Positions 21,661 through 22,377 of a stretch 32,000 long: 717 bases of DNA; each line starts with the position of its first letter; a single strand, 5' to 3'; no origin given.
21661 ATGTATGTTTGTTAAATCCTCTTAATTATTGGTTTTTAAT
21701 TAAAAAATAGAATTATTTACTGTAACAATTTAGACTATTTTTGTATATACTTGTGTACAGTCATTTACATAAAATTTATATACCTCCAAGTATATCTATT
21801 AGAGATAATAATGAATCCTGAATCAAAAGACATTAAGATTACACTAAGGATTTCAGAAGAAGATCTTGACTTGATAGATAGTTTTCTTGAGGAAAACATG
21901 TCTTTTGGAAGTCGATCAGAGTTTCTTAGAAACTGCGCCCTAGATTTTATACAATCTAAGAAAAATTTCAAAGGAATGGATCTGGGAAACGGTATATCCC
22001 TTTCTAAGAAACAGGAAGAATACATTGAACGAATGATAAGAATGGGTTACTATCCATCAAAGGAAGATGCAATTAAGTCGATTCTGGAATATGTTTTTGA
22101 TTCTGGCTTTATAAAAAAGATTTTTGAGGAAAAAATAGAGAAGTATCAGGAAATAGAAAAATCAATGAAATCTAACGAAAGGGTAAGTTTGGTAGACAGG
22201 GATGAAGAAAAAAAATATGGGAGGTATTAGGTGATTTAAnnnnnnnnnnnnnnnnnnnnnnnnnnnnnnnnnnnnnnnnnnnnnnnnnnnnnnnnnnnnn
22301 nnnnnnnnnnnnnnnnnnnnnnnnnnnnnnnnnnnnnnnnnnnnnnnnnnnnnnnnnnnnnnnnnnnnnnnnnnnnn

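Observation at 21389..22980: Orphan two-gene cassette: double-RHH DNA-binding protein SD-coupled to a 235-aa protein of unrecognised family, behind a 420-bp AT-rich spacer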

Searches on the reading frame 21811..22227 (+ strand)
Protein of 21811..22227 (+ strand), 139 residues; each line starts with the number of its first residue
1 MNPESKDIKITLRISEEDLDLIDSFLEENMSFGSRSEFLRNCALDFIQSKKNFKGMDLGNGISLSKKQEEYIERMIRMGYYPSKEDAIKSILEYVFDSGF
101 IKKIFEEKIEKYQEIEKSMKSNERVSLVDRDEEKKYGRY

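Call 8: search_protein_families(library=pfam, proteins=[window:21811-22227:+], max_evalue=1)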
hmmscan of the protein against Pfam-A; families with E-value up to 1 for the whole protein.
window:21811-22227:+ (139 aa): 6 families
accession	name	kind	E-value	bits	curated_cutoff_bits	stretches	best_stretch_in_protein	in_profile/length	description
PF21983.2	NikA-like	-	0.047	14.3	27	1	5-45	2-40/72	Mobilization protein NikA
PF01196.24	Ribosomal_L17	-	0.068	14.5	27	1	66-116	23-72/97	Ribosomal protein L17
PF17723.7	RHH_8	-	0.076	13.6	25.4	0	7-49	3-44/119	Ribbon-Helix-Helix transcriptional regulator family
PF19807.5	DUF6290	-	0.13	12.9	27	1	10-48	4-40/72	Family of unknown function (DUF6290)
PF22830.1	CATSPERB_head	-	0.21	11.6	27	0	41-77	19-55/179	CATSPERB head domain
PF01402.27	RHH_1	-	0.58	10.6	20.5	0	62-91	4-32/39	Ribbon-helix-helix protein, copG family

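Call 9: search_protein_families(library=ncbifam, proteins=[window:21811-22227:+], max_evalue=1)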
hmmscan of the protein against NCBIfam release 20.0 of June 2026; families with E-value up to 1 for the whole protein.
window:21811-22227:+ (139 aa): 2 families
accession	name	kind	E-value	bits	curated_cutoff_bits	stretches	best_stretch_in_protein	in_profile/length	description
NF058555.1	TransRegCdrSHalo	equivalog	1.1e-06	28.6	100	2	65-92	9-36/61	transcriptional regulator CdrS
TIGR02606.1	antidote_CC2985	hypoth_equivalog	0.0027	17.7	46.2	1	62-92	4-34/70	type II toxin-antitoxin system ParD family antitoxin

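Call 10: search_protein_families(library=padloc, proteins=[window:21811-22227:+], max_evalue=1)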
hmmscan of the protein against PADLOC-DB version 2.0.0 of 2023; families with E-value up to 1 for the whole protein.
window:21811-22227:+ (139 aa): 0 families

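Call 11: search_protein_families(library=phrogs, proteins=[window:21811-22227:+], max_evalue=1)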
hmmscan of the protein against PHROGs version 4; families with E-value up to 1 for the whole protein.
window:21811-22227:+ (139 aa): 4 families
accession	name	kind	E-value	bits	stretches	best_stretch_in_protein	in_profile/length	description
phrog_154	-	DNA, RNA and nucleotide metabolism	0.0028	18.7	1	67-126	35-92/112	replication initiation protein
phrog_27098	-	unknown function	0.0092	17.4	1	9-48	19-57/95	-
phrog_16955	-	unknown function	0.022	15.7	1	84-116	19-53/122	-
phrog_18812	-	unknown function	0.12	13.6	1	48-112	18-80/124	-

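Call 14: search_solved_structures(query=window:21811-22227:+, max_evalue=10)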
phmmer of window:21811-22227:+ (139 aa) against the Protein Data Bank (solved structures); distinct sequences matched with E-value up to 10: 3.
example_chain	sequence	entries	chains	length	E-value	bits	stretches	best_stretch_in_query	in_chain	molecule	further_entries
8vgb_A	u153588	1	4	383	0.02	18.3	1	39-103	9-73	Guanine nucleotide-binding protein alpha-1 subunit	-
4p78_A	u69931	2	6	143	0.042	17.3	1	4-49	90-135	HicB3 antitoxin | Antitoxin HicB3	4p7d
4evd_A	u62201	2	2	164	0.39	14.2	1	69-124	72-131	Neutrophil-activating protein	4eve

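Call 23: find_homologous_proteins(query=window:21811-22227:+, max_evalue=0.01)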
Query window:21811-22227:+ (139 aa): 15 proteins with E <= 0.01 among 54 candidates.
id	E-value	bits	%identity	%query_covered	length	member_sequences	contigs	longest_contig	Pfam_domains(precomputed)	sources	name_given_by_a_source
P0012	1.1e-80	286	100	100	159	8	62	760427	-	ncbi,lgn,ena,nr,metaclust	ncbi:MAG: hypothetical protein AMDU5_GPLC00012G0030 [Thermoplasmatales archaeon Gpl]|nr:MAG: hypothe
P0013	2.3e-74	265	90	100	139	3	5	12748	-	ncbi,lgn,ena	-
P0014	1.6e-70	253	87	100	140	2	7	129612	-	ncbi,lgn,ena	ncbi:MAG: ribbon-helix-helix domain-containing protein [Cuniculiplasma sp.]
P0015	2.4e-57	210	76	100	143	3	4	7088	-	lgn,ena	-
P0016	3.1e-57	210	72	100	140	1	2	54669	-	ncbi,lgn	-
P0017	8.0e-57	209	74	100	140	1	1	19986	-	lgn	-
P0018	6.5e-56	206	70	100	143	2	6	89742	-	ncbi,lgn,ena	-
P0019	2.6e-52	194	68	99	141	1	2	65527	PF17723.8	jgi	jgi:Arc/MetJ-type ribon-helix-helix transcriptional regulator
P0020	1.4e-39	153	63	88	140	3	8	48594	-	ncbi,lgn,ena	-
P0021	1.3e-38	150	62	88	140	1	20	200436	-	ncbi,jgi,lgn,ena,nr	ncbi:MAG: hypothetical protein M1496_04610 [Candidatus Thermoplasmatota archaeon]|jgi:Arc/MetJ-type 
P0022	1.4e-37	147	57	99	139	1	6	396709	-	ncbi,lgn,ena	-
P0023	2.6e-37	146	57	99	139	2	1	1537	-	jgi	-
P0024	9.6e-37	144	60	88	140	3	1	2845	-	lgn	-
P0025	7.7e-36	141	54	99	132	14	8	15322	-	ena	-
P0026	1.0e-33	134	58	86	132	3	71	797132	-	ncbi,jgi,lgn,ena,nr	ncbi:MAG: ribbon-helix-helix domain-containing protein [Candidatus Thermoplasmatota archaeon]|jgi:Ar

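Call 24: find_encoding_contigs(protein=P0026, flank=6000, max_places=2)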
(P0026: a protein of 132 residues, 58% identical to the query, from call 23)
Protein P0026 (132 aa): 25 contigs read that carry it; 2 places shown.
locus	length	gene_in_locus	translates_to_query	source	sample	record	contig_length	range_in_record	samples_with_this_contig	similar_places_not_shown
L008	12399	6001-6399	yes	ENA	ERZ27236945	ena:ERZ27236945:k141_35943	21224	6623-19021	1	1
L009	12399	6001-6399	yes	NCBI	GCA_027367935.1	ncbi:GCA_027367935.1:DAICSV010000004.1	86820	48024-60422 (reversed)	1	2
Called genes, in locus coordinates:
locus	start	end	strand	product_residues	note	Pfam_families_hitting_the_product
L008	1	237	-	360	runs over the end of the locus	PF13439:Glyco_transf_4, PF13579:Glyco_trans_4_4 (weak), PF00534:Glycos_transf_1, PF13692:Glyco_trans_1_4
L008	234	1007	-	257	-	PF01370:Epimerase, PF16363:GDP_Man_Dehyd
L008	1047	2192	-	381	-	PF00534:Glycos_transf_1, PF13692:Glyco_trans_1_4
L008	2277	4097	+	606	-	PF09852:DUF2079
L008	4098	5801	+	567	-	-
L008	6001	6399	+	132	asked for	-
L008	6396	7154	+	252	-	-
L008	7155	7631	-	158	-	PF01948:PyrI, PF02748:PyrI_C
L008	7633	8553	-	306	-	PF02729:OTCace_N, PF00185:OTCace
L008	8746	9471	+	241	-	PF12697:Abhydrolase_6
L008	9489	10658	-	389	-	PF14306:PUA_2, PF01747:ATP-sulfurylase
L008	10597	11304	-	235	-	PF01507:PAPS_reduct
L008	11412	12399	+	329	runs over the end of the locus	PF02679:ComA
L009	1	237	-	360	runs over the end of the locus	PF13439:Glyco_transf_4, PF13579:Glyco_trans_4_4 (weak), PF00534:Glycos_transf_1, PF13692:Glyco_trans_1_4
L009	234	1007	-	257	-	PF01370:Epimerase, PF16363:GDP_Man_Dehyd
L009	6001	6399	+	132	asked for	-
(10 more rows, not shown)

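Call 25: find_encoding_contigs(protein=P0022, flank=6000, max_places=2)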
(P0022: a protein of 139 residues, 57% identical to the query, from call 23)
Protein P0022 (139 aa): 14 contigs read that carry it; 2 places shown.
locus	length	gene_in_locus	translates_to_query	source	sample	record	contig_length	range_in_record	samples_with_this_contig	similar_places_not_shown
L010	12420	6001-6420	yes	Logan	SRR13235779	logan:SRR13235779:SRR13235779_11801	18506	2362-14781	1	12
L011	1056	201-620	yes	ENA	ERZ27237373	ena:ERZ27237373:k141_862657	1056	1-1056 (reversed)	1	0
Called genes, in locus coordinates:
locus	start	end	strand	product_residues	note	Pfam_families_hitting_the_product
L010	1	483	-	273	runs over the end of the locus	PF00483:NTP_transferase, PF12804:NTP_transf_3 (weak)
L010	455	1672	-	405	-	PF01210:NAD_Gly3P_dh_N (faint), PF03721:UDPG_MGDP_dh_N, PF03807:F420_oxidored (faint), PF00984:UDPG_MGDP_dh, PF03720:UDPG_MGDP_dh_C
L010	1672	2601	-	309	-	PF01073:3Beta_HSD, PF01370:Epimerase, PF02719:Polysacc_synt_2 (faint), PF04321:RmlD_sub_bind, PF16363:GDP_Man_Dehyd, PF07993:NAD_binding_4 (weak)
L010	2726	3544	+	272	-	PF01875:Memo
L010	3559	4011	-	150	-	PF01814:Hemerythrin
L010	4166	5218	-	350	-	PF00534:Glycos_transf_1, PF13692:Glyco_trans_1_4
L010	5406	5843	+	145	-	-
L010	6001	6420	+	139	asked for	-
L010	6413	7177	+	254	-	-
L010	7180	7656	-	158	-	PF01948:PyrI, PF02748:PyrI_C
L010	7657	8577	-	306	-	PF02729:OTCace_N, PF00185:OTCace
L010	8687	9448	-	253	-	PF08242:Methyltransf_12 (faint), PF01135:PCMT, PF08704:GCD14, PF13847:Methyltransf_31, PF13649:Methyltransf_25 (weak)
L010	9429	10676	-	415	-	PF13660:DUF4147, PF05161:MOFRL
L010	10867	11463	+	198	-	PF00581:Rhodanese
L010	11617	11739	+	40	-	-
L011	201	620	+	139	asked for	-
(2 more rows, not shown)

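Call 26: find_encoding_contigs(protein=P0021, flank=6000, max_places=2)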
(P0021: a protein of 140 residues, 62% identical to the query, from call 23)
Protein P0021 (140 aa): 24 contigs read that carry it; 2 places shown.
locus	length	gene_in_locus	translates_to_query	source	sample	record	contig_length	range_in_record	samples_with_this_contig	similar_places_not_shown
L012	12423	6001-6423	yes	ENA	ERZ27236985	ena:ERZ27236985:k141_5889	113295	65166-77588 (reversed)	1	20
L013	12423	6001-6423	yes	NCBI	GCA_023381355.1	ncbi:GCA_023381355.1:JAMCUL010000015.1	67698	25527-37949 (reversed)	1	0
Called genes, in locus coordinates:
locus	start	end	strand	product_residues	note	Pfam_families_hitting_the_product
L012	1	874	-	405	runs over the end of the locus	PF03721:UDPG_MGDP_dh_N, PF00984:UDPG_MGDP_dh, PF03720:UDPG_MGDP_dh_C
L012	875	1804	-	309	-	PF01073:3Beta_HSD, PF01370:Epimerase, PF02719:Polysacc_synt_2 (faint), PF04321:RmlD_sub_bind, PF07993:NAD_binding_4 (faint), PF16363:GDP_Man_Dehyd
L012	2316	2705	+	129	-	-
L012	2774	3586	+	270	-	PF01875:Memo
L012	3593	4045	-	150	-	PF01814:Hemerythrin (faint)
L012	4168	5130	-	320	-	PF00534:Glycos_transf_1, PF13692:Glyco_trans_1_4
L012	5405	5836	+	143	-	-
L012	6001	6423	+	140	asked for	-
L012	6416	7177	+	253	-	-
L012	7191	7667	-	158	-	PF01948:PyrI, PF02748:PyrI_C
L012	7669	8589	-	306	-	PF02729:OTCace_N, PF00185:OTCace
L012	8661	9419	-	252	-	PF08704:GCD14, PF01135:PCMT, PF13847:Methyltransf_31 (weak), PF13649:Methyltransf_25 (weak)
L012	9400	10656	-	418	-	PF13660:DUF4147, PF05161:MOFRL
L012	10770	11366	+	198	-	PF00581:Rhodanese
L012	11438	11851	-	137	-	-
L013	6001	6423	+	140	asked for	-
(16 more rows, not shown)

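Call 72: find_related_loci(query=A6, collection=metagenome_contigs, flank=5000)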
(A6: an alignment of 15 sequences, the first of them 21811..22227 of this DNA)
Query A6 (139 aa) in metagenome_contigs; peptide patterns used: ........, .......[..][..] (x = any residue, [..] = any of these).
124 stretches matched a pattern; 2 encode a relative of the query (tblastn E <= 1e-3); 2 distinct loci.
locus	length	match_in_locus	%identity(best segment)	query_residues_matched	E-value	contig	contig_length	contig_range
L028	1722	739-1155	100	1-139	5e-94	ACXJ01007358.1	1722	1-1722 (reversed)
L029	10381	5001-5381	40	6-132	3e-21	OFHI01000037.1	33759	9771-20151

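Call 76: search_protein_families(library=pfam, proteins=[L029:5403-6158:+, L029:4992-5384:+], max_evalue=10)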
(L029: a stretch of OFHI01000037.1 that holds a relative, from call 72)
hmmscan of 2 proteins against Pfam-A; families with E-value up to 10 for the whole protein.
L029:5403-6158:+ (252 aa): 0 families

L029:4992-5384:+ (131 aa): 3 families
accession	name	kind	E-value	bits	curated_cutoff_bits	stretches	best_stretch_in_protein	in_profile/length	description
PF17723.7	RHH_8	-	0.051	14.1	25.4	1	5-49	3-46/119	Ribbon-Helix-Helix transcriptional regulator family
PF01963.22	TraB_PrgY_gumN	-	0.1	12.9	26.8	1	1-114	65-178/263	TraB/PrgY/gumN family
PF01402.27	RHH_1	-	0.78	10.2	20.5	1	8-41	2-33/39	Ribbon-helix-helix protein, copG family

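Call 77: search_solved_structures(query=L029:5403-6158:+, max_evalue=10, show_alignments=3)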
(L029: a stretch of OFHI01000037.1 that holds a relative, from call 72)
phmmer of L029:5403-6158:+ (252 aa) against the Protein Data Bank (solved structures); distinct sequences matched with E-value up to 10: 0.

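Call 78: list_cluster_members(proteins=[L029:5403-6158:+, L029:4992-5384:+])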
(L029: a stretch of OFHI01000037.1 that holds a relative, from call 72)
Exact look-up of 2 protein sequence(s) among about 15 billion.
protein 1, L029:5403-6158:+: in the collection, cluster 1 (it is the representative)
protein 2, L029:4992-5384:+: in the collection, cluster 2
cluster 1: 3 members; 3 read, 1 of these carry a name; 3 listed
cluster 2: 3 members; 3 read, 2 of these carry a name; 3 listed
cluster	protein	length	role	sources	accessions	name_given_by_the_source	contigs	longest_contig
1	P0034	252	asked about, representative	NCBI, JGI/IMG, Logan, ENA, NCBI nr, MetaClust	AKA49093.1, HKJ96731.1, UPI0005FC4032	hypothetical protein IX51_08230 [uncultured archaeon] | status=active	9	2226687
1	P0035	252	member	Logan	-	-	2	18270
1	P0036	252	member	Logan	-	-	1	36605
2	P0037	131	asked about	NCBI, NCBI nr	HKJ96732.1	MAG TPA: ribbon-helix-helix domain-containing protein [Thermoplasmataceae archaeon] | ribbon-helix-helix domain-containing protein [Thermoplasmataceae archaeon]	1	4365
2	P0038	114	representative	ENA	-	-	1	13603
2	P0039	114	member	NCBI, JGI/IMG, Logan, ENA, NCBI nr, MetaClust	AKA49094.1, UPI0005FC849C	hypothetical protein IX51_08235 [uncultured archaeon] | status=active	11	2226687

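Call 83: search_protein_families(library=ncbifam, alignment_id=A6, max_evalue=0.01)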
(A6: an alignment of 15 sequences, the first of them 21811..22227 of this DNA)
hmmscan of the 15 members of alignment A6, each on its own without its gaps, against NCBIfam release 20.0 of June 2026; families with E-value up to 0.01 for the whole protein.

A. member 1, window:21811-22227:+ (139 aa): 2 families
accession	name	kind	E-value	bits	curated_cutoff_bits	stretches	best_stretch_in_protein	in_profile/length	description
NF058555.1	TransRegCdrSHalo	equivalog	1.1e-06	28.6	100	1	65-92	9-36/61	transcriptional regulator CdrS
TIGR02606.1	antidote_CC2985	hypoth_equivalog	0.0027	17.7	46.2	0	62-92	4-34/70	type II toxin-antitoxin system ParD family antitoxin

B. families by the number of members that match (of 15 scanned): 10 families
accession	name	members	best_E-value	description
NF058555.1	TransRegCdrSHalo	15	6.9e-12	transcriptional regulator CdrS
NF001884.0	PRK00630.1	6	2.4e-05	nickel responsive regulator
TIGR02606.1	antidote_CC2985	5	3.4e-06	type II toxin-antitoxin system ParD family antitoxin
NF010497.0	PRK13916.1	5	0.001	plasmid segregation protein ParR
NF002815.0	PRK02967.1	3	4.3e-05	nickel-responsive transcriptional regulator NikR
TIGR02793.1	nikR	3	0.00025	nickel-responsive transcriptional regulator NikR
NF002169.0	PRK01002.1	3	0.0062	nickel responsive regulator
NF003381.0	PRK04460.1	1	0.0011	nickel-responsive transcriptional regulator NikR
NF046078.1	STM4504_CBY0614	1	0.0016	STM4504/CBY_0614 family protein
NF041264.1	MobA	1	0.0018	plasmid mobilization protein MobA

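Call 105: search_dna_similar(query=window:21811-22227:+, collection=plasmids, mode=protein, max_evalue=0.01, max_rows=15)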
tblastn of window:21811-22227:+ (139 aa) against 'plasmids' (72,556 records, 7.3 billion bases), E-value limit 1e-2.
No match.

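Call 110: search_protein_families(library=ncbifam, proteins=[L029:4992-5384:+], max_evalue=0.01)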
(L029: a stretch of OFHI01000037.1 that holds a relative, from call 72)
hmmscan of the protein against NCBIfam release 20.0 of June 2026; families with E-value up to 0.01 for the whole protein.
L029:4992-5384:+ (131 aa): 0 families
